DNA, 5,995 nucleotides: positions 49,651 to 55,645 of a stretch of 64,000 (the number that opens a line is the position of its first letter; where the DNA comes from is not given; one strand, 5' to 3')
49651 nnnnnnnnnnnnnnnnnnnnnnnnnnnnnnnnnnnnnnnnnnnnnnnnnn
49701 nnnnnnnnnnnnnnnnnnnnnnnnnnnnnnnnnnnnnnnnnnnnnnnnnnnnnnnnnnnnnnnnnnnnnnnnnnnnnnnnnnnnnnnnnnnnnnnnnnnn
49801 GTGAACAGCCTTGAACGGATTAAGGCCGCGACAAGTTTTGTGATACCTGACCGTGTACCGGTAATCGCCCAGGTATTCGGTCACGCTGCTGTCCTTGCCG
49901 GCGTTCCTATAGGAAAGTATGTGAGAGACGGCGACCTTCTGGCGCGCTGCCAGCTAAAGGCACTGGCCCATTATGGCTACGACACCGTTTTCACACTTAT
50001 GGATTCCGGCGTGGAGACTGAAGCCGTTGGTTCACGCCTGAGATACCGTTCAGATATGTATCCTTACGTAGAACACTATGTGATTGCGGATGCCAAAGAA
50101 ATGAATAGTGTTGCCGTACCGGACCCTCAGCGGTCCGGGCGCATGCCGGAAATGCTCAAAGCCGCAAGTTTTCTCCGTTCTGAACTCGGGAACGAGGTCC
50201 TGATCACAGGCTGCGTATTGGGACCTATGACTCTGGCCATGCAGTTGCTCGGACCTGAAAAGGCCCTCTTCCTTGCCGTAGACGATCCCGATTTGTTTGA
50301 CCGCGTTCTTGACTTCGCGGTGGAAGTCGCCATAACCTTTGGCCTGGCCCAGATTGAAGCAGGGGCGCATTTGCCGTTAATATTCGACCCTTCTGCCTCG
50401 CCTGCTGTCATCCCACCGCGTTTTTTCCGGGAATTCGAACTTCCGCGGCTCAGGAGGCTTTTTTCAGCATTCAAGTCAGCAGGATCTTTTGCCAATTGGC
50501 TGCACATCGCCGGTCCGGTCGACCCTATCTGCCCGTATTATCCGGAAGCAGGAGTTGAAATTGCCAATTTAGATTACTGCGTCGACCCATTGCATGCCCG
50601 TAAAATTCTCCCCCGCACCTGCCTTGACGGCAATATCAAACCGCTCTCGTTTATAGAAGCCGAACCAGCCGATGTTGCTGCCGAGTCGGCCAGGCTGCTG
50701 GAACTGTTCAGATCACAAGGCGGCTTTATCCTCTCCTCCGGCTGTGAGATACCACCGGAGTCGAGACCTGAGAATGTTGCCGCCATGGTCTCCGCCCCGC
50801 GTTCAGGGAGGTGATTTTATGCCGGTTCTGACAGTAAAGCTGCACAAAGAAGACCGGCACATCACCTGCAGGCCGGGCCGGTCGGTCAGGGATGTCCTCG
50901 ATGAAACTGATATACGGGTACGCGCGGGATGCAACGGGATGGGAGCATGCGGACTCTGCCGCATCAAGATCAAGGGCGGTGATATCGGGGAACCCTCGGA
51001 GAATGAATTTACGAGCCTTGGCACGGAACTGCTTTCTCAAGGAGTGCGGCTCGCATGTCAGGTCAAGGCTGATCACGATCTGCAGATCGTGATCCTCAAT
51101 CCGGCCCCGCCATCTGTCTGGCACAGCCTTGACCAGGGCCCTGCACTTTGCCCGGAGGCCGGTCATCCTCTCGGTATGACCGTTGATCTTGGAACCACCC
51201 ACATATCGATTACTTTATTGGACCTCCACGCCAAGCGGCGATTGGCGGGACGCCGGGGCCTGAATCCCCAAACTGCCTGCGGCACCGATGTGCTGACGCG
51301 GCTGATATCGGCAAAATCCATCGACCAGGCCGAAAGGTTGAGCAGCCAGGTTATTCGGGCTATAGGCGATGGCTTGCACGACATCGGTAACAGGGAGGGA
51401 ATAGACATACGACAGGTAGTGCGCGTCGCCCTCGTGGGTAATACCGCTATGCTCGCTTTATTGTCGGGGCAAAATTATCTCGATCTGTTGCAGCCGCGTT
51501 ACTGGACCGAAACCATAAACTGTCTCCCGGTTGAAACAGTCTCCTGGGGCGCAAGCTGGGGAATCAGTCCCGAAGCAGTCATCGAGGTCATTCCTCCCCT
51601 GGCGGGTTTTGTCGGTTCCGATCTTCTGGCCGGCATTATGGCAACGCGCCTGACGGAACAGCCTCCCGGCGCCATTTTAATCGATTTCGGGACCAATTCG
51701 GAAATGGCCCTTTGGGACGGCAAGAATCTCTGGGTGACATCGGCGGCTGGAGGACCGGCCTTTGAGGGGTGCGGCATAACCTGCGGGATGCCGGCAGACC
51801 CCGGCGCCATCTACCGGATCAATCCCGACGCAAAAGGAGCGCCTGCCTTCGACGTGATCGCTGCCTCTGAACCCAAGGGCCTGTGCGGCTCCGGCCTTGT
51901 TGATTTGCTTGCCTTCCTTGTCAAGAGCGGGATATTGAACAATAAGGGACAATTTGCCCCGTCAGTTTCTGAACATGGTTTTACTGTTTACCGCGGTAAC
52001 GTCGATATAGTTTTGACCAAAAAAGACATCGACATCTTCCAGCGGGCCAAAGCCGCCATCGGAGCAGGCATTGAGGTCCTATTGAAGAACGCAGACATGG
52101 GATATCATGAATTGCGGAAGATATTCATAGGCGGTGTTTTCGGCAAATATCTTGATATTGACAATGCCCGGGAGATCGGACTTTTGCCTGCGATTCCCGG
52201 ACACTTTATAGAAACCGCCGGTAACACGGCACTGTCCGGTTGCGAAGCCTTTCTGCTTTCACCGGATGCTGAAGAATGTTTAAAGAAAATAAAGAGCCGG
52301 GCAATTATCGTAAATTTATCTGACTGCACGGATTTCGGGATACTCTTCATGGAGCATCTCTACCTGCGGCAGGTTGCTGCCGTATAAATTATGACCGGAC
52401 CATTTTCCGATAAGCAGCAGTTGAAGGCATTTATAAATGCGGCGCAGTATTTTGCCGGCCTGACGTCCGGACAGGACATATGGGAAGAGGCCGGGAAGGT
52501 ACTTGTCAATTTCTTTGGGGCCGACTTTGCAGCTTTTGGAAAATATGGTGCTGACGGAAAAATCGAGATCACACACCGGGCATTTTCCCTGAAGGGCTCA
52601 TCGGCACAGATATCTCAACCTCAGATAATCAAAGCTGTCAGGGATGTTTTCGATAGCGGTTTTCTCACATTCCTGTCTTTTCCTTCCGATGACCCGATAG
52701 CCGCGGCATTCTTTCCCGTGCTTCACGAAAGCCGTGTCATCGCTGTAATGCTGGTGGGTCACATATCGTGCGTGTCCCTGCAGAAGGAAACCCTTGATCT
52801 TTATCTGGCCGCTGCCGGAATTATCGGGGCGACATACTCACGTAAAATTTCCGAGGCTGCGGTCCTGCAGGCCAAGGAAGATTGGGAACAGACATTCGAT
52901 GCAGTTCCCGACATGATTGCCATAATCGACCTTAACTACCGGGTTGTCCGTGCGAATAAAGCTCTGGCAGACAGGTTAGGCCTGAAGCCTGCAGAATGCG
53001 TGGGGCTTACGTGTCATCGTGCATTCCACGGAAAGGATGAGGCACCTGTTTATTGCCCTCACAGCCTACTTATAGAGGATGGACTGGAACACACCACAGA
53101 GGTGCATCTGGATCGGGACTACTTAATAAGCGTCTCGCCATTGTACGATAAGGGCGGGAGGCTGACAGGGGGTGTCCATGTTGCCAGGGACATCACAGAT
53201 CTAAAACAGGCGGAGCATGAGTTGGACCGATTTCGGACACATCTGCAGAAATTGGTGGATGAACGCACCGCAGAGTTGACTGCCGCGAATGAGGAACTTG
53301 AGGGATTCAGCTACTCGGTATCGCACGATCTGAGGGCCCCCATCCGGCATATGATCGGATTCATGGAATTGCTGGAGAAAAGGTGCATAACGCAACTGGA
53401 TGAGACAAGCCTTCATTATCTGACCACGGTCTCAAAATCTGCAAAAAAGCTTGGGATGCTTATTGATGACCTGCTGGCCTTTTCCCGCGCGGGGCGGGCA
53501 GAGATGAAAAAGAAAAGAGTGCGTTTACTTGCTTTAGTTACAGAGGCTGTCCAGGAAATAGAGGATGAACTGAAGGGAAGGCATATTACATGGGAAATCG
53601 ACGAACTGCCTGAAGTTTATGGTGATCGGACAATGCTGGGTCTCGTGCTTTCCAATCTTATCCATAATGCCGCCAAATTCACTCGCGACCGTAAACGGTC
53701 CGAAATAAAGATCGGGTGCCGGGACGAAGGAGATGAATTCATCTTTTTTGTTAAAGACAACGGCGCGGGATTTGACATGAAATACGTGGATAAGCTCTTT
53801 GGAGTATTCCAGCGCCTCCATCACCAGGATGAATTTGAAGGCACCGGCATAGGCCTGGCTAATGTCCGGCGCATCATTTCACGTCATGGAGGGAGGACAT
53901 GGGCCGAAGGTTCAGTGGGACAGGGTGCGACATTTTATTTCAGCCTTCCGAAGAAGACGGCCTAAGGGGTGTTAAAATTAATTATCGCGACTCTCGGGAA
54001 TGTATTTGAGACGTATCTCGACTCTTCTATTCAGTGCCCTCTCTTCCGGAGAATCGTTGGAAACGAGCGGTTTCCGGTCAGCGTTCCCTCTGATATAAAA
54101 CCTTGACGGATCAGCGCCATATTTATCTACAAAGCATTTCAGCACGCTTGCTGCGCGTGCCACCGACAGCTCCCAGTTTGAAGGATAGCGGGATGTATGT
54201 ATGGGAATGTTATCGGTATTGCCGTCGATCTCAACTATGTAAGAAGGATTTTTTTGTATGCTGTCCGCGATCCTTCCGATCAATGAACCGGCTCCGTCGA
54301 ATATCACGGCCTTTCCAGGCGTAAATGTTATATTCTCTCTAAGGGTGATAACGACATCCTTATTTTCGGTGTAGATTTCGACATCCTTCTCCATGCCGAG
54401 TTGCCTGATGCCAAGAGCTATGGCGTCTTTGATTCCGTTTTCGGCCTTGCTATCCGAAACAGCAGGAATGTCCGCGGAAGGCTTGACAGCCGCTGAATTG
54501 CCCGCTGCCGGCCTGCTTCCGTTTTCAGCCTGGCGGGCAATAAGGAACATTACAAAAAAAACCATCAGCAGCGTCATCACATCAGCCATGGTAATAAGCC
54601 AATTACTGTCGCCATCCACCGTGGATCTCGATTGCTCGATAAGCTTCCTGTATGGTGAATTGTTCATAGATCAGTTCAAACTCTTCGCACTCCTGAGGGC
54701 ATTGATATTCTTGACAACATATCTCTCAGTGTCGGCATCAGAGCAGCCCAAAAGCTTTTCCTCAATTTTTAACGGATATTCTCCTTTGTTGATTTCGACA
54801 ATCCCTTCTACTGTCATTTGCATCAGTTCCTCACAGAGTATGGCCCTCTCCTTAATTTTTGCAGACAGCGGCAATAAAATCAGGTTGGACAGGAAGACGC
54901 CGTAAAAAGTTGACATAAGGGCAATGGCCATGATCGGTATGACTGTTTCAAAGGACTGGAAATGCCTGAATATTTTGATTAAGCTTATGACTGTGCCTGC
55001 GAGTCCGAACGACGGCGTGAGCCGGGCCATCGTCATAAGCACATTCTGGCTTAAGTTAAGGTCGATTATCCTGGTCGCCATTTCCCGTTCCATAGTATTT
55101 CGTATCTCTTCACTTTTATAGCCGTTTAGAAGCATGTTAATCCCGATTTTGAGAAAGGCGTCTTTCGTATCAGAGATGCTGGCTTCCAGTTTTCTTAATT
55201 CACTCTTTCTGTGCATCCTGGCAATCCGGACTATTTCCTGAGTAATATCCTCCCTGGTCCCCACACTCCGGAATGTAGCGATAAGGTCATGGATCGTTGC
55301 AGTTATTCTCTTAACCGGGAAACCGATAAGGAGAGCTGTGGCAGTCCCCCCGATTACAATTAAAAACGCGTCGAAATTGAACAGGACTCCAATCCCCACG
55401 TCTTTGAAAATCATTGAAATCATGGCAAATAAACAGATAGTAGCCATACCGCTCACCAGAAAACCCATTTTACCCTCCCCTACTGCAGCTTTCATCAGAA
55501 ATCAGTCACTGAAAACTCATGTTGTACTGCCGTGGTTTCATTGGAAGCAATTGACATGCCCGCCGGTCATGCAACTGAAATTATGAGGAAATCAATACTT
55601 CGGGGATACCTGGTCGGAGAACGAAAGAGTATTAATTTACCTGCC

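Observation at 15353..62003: Four intergenic foldback elements share size and architecture but not sequence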

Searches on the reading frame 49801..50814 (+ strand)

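Call 73: search_protein_families(library=pfam, proteins=[window:49801-50814:+], max_evalue=0.0001)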
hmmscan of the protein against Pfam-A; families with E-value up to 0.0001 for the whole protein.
window:49801-50814:+ (337 aa): 1 family
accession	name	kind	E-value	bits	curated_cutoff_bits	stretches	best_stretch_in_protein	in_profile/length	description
PF01208.23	URO-D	-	9.6e-66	222.6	23.9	1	5-332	4-342/346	Uroporphyrinogen decarboxylase (URO-D)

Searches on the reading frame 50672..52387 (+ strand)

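Call 73: search_protein_families(library=pfam, proteins=[window:50672-52387:+], max_evalue=0.0001)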
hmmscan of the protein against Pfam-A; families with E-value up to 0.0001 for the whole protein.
window:50672-52387:+ (571 aa): 3 families
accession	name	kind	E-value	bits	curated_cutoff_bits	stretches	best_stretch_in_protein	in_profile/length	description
PF14574.11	RACo_C_ter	-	3.6e-64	216.8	27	1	335-567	4-251/261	C-terminal domain of RACo the ASKHA domain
PF17651.6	Raco_middle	-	9.4e-33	113.6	26.8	1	167-329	1-162/163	RACo middle region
PF00111.32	Fer2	-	2.1e-10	40.8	21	1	58-133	4-76/77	2Fe-2S iron-sulfur cluster binding domain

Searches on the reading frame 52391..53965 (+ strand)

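Call 73: search_protein_families(library=pfam, proteins=[window:52391-53965:+], max_evalue=0.0001)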
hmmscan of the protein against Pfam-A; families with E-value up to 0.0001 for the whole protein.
window:52391-53965:+ (524 aa): 6 families
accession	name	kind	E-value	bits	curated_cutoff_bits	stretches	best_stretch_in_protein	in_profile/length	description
PF02518.31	HATPase_c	-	1e-23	84.3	26.4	1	411-522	1-110/111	Histidine kinase-, DNA gyrase B-, and HSP90-like ATPase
PF08448.16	PAS_4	-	3.8e-14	53.3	23.1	1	169-272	1-109/110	PAS fold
PF00512.31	HisKA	-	9.4e-11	42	26.9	1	305-368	4-64/66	His Kinase A (phospho-acceptor) domain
PF13426.13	PAS_9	-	5.7e-10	39.8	27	1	173-270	1-103/103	PAS domain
PF13188.13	PAS_8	-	2.4e-06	27.7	21.8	1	165-212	3-47/65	PAS domain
PF00989.32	PAS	-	3.7e-06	27.4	22.6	1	163-268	1-113/113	PAS fold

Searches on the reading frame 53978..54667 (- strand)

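Call 73: search_protein_families(library=pfam, proteins=[window:53978-54667:-], max_evalue=0.0001)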
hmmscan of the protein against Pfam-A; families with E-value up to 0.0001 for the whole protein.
window:53978-54667:- (229 aa): 2 families
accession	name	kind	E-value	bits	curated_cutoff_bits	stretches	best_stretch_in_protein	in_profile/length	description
PF00691.25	OmpA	-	1.4e-14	54.7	27.2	1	114-214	1-98/98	OmpA family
PF13677.11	MotB_plug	-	4.6e-08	33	24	1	18-45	13-40/58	Membrane MotB of proton-channel complex MotA/MotB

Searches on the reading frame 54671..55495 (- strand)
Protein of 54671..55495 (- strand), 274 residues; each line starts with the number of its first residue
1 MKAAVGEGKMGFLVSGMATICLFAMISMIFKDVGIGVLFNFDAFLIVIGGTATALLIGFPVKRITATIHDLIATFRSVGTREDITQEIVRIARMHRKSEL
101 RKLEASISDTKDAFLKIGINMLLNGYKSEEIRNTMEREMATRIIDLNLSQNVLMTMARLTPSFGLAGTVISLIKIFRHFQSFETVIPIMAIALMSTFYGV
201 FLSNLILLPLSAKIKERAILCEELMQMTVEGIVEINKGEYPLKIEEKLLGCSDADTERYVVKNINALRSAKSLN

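Call 73: search_protein_families(library=pfam, proteins=[window:54671-55495:-], max_evalue=0.0001)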
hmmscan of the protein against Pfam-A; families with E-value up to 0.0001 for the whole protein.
window:54671-55495:- (274 aa): 1 family
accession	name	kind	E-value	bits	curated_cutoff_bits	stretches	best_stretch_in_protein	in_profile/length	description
PF01618.21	MotA_ExbB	-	9.3e-19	67.9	22.9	1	109-219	4-119/127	MotA/TolQ/ExbB proton channel family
